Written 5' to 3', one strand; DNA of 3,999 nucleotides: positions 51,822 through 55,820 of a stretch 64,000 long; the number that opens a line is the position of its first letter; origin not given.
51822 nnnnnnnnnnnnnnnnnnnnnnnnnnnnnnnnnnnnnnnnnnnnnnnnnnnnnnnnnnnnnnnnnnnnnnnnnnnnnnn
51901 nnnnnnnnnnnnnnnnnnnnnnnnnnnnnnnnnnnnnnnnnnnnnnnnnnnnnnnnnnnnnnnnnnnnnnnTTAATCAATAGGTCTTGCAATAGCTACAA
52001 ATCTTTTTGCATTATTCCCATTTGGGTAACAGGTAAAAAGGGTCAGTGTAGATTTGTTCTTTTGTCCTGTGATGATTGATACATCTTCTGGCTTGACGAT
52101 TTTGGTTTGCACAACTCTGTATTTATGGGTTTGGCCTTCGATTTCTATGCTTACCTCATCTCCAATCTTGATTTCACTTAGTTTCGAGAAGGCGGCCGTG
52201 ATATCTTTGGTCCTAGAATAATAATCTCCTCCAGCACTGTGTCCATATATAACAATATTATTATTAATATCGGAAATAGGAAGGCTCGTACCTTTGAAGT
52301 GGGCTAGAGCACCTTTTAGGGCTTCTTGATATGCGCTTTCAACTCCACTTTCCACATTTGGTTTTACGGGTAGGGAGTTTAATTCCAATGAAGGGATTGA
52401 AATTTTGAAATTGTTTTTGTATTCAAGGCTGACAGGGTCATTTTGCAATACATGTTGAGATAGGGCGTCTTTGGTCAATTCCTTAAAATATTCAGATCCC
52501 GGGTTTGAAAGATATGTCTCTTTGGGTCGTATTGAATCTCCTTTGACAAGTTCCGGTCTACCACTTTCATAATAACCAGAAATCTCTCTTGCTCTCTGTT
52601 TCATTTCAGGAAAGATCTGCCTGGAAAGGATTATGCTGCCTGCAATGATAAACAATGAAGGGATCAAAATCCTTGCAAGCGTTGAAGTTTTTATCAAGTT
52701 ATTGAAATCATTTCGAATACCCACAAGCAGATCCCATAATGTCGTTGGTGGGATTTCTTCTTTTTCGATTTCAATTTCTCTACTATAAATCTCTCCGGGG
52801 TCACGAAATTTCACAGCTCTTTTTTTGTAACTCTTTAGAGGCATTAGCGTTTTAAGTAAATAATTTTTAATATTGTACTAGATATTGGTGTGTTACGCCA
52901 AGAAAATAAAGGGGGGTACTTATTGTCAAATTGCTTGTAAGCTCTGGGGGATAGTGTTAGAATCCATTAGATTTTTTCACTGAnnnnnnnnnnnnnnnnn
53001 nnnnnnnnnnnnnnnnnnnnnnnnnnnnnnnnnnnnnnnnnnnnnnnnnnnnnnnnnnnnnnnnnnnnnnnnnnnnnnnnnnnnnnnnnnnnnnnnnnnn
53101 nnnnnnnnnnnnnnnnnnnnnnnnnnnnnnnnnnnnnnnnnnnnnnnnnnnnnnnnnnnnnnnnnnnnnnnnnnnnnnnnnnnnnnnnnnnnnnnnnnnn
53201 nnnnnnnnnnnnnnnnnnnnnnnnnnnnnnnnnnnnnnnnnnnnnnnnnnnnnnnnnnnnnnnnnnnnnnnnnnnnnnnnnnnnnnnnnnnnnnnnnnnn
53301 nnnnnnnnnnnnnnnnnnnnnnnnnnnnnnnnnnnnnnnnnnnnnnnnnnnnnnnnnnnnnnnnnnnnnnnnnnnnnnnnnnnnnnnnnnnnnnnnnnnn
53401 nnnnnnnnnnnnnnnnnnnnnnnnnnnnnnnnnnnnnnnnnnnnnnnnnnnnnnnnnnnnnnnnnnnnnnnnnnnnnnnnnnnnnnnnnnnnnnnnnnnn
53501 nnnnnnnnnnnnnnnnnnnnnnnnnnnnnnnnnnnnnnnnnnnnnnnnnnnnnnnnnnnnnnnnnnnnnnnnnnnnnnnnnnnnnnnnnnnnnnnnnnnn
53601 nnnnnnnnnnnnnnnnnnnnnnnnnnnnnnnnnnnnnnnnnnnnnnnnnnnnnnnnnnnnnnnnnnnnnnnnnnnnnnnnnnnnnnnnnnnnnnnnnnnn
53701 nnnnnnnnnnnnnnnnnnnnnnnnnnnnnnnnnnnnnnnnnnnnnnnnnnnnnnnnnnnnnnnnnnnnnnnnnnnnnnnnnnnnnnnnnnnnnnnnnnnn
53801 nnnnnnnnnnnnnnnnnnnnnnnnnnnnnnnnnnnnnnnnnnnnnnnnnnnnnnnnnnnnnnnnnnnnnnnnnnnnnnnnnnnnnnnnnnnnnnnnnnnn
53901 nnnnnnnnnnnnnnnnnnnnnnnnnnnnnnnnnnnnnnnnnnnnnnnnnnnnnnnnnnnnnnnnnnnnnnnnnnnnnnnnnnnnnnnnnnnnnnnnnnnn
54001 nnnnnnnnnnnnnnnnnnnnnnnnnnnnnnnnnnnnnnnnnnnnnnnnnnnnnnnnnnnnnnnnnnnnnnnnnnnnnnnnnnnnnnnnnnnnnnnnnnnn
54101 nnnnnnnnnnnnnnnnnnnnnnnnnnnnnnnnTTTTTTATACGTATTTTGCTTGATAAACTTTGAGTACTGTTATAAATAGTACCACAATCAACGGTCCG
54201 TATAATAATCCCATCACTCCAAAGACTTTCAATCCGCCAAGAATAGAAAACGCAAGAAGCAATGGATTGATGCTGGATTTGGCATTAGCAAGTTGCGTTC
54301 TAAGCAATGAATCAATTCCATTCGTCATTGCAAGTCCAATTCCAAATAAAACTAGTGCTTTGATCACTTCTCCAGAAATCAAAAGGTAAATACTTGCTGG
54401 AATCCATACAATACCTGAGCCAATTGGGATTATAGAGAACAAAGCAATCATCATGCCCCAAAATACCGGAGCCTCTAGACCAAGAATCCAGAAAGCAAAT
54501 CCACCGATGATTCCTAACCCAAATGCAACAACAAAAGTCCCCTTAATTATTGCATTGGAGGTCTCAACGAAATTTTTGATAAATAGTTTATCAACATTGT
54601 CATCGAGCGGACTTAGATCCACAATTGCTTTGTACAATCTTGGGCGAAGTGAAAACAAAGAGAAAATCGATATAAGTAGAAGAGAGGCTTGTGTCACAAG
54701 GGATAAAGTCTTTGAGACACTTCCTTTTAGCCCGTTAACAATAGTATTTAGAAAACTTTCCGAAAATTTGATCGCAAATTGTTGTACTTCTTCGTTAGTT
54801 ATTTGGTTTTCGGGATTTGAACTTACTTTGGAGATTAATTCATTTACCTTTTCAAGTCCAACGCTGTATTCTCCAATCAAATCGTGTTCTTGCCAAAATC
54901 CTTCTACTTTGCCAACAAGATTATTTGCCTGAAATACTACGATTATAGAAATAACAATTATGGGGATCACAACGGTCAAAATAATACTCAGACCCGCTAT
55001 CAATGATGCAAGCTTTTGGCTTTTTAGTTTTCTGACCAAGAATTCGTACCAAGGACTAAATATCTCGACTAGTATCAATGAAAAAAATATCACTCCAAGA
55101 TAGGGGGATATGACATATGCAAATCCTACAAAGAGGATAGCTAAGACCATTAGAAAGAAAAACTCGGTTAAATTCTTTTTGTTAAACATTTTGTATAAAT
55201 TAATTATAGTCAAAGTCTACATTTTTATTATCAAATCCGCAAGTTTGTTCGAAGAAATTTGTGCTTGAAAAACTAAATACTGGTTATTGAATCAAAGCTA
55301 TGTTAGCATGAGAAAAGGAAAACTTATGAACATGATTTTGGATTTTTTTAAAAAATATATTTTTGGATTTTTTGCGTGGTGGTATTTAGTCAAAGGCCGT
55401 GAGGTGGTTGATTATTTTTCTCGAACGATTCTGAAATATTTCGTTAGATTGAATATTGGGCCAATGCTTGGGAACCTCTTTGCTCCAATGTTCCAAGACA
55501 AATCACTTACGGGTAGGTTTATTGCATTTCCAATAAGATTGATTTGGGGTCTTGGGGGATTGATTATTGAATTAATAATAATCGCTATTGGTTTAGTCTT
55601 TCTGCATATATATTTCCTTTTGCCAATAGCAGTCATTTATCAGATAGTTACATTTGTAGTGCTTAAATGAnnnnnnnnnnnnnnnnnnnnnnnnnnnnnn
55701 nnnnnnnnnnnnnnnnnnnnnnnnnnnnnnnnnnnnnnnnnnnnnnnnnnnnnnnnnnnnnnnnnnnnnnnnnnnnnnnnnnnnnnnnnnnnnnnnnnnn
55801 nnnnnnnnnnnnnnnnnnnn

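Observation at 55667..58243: ClpC/ClpB-family chaperone with an N-terminal double-TM anchor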

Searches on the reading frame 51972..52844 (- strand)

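Call 3: search_protein_families(library=pfam, proteins=[window:51972-52844:-], max_evalue=0.01)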
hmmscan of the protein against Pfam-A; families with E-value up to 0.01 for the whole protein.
window:51972-52844:- (290 aa): 1 family
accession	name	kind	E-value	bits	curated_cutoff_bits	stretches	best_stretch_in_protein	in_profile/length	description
PF04203.18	Sortase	-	5.3e-21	75.1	26.6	1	148-288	1-124/125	Sortase domain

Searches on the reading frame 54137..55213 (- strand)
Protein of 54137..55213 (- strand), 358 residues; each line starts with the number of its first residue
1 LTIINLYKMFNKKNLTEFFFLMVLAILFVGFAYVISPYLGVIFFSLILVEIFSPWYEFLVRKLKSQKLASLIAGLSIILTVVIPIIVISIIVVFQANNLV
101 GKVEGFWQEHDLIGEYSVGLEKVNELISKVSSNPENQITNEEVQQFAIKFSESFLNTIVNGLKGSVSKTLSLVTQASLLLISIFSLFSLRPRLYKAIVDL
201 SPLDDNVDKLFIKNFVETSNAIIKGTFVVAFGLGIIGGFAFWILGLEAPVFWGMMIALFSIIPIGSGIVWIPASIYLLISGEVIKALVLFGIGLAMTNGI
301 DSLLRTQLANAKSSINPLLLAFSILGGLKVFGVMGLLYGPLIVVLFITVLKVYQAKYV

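Call 3: search_protein_families(library=pfam, proteins=[window:54137-55213:-], max_evalue=0.01)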
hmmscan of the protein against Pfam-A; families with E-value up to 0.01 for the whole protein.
window:54137-55213:- (358 aa): 1 family
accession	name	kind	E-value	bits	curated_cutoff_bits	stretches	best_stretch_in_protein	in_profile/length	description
PF01594.21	AI-2E_transport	-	2.3e-34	119.5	34.3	1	22-353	5-326/327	AI-2E family transporter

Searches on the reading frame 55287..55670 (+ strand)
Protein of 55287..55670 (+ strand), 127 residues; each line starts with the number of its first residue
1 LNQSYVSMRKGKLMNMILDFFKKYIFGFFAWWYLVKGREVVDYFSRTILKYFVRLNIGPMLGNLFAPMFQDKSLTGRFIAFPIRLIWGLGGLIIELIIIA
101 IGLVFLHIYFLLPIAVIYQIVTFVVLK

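Call 3: search_protein_families(library=pfam, proteins=[window:55287-55670:+], max_evalue=0.01)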
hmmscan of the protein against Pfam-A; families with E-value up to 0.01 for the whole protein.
window:55287-55670:+ (127 aa): 0 families

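Call 4: search_protein_families(library=ncbifam, proteins=[window:55287-55670:+], max_evalue=0.01)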
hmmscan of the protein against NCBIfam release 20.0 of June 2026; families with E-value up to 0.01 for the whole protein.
window:55287-55670:+ (127 aa): 0 families

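Call 57: find_homologous_proteins(query=A3, max_evalue=0.001)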
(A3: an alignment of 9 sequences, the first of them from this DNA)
Query A3 (9 sequences) (114 aa, profile of the alignment): 1208 proteins with E <= 0.001 among 2523 candidates; the best 120 are listed.
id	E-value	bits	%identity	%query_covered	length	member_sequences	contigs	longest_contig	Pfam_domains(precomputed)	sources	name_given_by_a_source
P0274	6.1e-32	128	100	100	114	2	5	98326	-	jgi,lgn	-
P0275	7.1e-30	121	29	79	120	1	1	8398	-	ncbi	-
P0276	3.7e-29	119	32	52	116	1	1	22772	-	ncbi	-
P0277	4.4e-29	119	42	58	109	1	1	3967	-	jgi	jgi:hypothetical protein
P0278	2.0e-28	117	34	49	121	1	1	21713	-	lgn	-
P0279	5.1e-28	115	29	82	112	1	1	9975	-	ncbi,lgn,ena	-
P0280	6.4e-28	115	27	75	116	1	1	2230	-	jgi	jgi:hypothetical protein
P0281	7.0e-28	115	29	80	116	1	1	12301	-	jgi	jgi:hypothetical protein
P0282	1.2e-27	114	25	82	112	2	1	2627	-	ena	-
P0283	2.3e-27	113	30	80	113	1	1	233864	-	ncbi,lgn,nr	ncbi:MAG TPA: hypothetical protein VLK22_00655 [Candidatus Udaeobacter sp.]|nr:hypothetical protein 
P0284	2.6e-27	113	30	82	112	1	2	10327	-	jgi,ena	jgi:hypothetical protein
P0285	3.0e-27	113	29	94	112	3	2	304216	-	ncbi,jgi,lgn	-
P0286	3.1e-27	113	30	92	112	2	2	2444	-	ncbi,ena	-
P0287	3.6e-27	112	42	89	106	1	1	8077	-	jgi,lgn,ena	-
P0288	1.1e-26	111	28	78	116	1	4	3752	-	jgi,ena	-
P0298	2.9e-26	110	26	92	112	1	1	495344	-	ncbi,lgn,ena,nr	ncbi:MAG: Uncharacterized protein G01um101413_153 [Parcubacteria group bacterium Gr01-1014_13]|nr:MA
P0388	2.5e-24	103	30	81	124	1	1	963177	-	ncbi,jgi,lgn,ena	ncbi:MAG: hypothetical protein WC526_03020 [Patescibacteria group bacterium]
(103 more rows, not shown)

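Call 58: find_encoding_contigs(protein=P0388, flank=8000, max_places=1)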
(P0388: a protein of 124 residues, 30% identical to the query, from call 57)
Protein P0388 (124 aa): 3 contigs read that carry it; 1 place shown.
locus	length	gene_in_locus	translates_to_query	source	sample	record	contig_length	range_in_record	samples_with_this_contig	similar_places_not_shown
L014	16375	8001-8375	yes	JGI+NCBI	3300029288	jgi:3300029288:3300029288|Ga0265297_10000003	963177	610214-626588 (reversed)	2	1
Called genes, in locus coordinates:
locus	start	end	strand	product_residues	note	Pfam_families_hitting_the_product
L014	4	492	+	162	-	PF02381:MraZ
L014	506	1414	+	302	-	PF01795:Methyltransf_5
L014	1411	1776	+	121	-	-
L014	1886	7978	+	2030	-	PF13517:FG-GAP_3, PF01839:FG-GAP (weak), PF13517:FG-GAP_3, PF01839:FG-GAP (weak), PF13517:FG-GAP_3, PF01471:PG_binding_1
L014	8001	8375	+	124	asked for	-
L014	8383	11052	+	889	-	PF02861:Clp_N, PF00004:AAA, PF17871:AAA_lid_9 (weak), PF00004:AAA, PF00158:Sigma54_activat (weak), PF07724:AAA_2, PF07728:AAA_5, PF10431:ClpB_D2-small, +2 more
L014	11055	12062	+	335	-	PF00953:Glycos_transf_4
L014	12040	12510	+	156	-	PF02643:DUF192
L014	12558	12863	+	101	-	PF00829:Ribosomal_L21p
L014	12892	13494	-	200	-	PF21176:RecR_HhH, PF02132:RecR_ZnF (weak), PF13662:Toprim_4, PF21175:RecR_C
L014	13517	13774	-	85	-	PF02575:YbaB_DNA_bd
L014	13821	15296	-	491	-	PF00772:DnaB, PF13481:AAA_25, PF03796:DnaB_C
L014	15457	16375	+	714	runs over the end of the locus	-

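Call 59: find_encoding_contigs(protein=P0298, flank=8000, max_places=1)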
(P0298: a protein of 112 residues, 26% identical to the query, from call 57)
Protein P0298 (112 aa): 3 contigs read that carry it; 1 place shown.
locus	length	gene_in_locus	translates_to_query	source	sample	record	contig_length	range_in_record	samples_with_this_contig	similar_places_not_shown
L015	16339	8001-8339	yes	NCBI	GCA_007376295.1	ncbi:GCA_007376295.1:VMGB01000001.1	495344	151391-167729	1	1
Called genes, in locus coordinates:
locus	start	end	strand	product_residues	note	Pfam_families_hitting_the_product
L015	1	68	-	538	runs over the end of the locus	PF03023:MurJ, PF01943:Polysacc_synt (weak)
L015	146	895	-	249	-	PF27226:AF_1845 (weak)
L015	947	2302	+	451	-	PF00753:Lactamase_B, PF23023:Anti-Pycsar_Apyc1, PF12706:Lactamase_B_2, PF16661:Lactamase_B_6, PF10996:Beta-Casp, PF07521:RMMBL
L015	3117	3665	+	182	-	-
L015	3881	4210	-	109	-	-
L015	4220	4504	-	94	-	-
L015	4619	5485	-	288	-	PF12762:DDE_Tnp_IS1595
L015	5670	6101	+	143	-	PF02381:MraZ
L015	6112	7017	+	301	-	PF01795:Methyltransf_5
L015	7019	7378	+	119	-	-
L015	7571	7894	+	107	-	-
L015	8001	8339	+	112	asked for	-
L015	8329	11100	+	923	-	PF02861:Clp_N, PF00004:AAA, PF17871:AAA_lid_9 (weak), PF00158:Sigma54_activat (weak), PF00004:AAA, PF07724:AAA_2, PF07728:AAA_5, PF10431:ClpB_D2-small, +5 more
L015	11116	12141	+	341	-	PF00953:Glycos_transf_4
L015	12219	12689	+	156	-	PF02643:DUF192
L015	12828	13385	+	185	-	-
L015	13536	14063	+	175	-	-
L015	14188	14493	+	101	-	PF00829:Ribosomal_L21p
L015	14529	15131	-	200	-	PF01751:Toprim (faint), PF21176:RecR_HhH, PF13662:Toprim_4, PF21175:RecR_C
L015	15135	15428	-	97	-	PF02575:YbaB_DNA_bd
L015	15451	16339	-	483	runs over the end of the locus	PF00772:DnaB, PF13481:AAA_25, PF03796:DnaB_C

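Call 65: search_protein_families(library=pfam, alignment_id=A3, max_evalue=5)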
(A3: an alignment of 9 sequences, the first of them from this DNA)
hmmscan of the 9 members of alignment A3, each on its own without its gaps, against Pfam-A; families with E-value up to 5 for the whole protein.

A. member 1, seq(114 aa): 0 families

B. families by the number of members that match (of 9 scanned): 0 families

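Call 80: search_protein_families(library=padloc, proteins=[window:55329-55670:+], max_evalue=0.001)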
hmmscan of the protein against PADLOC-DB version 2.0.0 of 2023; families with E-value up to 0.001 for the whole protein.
window:55329-55670:+ (113 aa): 0 families
